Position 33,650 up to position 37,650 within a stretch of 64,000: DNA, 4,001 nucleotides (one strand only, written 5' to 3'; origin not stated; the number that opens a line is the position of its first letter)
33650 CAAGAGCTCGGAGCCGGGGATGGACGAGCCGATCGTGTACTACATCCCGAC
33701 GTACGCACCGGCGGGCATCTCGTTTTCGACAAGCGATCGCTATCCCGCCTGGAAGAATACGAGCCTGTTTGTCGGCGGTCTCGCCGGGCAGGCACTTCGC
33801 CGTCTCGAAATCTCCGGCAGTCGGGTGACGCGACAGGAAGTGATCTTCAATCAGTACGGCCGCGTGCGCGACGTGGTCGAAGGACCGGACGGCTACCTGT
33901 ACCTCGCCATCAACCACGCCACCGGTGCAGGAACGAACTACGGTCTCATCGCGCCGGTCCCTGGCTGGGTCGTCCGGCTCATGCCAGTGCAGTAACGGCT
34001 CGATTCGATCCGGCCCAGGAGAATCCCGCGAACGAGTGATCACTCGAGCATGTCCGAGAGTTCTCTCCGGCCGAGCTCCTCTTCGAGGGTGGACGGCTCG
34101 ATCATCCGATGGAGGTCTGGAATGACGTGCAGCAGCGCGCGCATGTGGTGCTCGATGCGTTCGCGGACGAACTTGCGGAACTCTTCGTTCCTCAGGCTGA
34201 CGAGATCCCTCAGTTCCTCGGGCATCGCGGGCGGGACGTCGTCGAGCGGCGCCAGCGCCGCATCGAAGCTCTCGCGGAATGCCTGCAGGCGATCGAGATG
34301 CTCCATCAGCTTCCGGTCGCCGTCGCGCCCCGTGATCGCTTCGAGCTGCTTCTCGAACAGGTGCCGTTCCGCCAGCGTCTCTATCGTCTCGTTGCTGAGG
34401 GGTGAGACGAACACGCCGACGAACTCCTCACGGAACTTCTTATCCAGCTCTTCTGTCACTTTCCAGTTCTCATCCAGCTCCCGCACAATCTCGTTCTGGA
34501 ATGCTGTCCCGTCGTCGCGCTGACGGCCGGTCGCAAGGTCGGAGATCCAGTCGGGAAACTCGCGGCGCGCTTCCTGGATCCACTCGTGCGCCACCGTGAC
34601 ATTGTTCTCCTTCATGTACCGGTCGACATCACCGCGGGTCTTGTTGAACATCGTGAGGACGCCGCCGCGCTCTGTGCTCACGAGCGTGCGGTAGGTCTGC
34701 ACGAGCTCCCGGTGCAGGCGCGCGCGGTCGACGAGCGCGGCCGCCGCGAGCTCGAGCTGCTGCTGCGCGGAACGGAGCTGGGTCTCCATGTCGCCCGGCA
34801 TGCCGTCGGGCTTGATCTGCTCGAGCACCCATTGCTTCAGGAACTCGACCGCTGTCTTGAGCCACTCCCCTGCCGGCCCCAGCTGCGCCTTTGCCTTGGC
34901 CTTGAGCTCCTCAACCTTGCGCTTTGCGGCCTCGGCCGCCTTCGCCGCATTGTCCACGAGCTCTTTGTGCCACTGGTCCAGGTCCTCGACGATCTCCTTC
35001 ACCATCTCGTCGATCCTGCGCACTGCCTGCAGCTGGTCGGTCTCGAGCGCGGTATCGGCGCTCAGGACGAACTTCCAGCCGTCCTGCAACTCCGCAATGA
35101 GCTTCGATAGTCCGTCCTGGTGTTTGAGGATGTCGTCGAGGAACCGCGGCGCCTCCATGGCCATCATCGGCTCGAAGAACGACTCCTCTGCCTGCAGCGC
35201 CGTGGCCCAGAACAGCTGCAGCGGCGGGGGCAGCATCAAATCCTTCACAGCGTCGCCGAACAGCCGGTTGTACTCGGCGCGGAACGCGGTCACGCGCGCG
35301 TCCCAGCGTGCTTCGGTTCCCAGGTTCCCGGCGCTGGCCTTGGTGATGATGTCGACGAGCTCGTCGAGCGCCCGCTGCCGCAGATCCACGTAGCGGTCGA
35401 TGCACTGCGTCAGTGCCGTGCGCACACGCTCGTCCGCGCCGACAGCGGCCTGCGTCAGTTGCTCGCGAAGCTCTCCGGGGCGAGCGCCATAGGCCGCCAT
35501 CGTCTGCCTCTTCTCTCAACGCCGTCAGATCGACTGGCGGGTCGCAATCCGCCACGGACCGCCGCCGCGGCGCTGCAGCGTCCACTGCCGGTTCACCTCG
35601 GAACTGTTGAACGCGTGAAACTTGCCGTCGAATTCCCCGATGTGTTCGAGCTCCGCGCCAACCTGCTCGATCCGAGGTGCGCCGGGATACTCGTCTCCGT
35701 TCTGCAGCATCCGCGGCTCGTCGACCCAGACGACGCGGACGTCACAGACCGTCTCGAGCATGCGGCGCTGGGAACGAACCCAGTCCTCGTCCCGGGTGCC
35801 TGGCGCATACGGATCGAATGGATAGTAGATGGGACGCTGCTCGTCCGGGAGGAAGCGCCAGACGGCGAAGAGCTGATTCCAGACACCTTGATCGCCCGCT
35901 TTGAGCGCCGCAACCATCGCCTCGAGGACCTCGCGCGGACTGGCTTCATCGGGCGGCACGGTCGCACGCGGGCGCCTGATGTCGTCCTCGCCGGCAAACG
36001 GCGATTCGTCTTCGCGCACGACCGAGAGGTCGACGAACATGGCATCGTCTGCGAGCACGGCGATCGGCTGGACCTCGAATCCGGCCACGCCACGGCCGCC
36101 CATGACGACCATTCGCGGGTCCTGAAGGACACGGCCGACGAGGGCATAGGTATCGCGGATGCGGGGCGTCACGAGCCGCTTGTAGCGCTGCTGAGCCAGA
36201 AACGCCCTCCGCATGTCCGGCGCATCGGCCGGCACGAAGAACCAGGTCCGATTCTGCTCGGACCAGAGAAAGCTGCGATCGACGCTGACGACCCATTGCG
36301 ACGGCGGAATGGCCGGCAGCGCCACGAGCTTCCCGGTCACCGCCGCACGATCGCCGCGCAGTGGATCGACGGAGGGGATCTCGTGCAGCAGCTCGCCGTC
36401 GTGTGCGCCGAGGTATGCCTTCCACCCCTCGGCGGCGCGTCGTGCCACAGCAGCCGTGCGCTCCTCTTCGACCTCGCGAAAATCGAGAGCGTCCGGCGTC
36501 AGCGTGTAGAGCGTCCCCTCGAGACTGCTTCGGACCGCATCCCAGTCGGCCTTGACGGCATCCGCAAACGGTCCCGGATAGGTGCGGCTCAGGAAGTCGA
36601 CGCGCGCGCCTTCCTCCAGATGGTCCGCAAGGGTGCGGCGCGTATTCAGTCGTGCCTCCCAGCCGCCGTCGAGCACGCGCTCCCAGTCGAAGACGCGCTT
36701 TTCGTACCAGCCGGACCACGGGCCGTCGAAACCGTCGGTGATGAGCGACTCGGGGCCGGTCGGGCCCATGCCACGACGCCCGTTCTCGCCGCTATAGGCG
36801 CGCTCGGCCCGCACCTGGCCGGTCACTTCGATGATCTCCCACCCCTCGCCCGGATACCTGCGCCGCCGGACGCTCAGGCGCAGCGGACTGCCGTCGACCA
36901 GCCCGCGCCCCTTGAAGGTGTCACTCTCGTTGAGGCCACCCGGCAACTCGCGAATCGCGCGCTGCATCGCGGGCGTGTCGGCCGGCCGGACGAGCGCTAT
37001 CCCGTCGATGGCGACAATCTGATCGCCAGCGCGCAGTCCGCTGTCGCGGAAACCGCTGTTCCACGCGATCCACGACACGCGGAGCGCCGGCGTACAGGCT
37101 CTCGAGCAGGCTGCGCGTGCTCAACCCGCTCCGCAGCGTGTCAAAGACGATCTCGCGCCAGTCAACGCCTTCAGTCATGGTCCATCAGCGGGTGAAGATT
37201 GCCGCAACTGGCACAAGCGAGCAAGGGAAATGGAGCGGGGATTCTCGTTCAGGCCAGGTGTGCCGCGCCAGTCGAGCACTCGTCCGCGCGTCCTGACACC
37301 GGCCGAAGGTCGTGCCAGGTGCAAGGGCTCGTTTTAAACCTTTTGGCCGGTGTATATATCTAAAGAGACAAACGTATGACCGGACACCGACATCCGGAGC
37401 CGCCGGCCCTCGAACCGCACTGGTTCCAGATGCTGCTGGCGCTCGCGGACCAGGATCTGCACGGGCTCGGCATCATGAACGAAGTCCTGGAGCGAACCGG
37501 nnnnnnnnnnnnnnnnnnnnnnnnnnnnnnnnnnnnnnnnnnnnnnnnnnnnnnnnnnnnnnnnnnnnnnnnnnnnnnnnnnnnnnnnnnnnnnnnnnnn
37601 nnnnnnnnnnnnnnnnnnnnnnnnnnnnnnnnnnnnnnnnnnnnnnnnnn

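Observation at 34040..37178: Two-gene operon of unknown function: PDZ-domain protein plus 486-aa all-helical protein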

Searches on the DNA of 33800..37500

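Call 109: search_rna_families(source=window, start=33800, end=37500, threshold=evalue, max_evalue=1)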
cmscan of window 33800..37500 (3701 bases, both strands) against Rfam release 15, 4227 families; matches with E-value up to 1: 0.
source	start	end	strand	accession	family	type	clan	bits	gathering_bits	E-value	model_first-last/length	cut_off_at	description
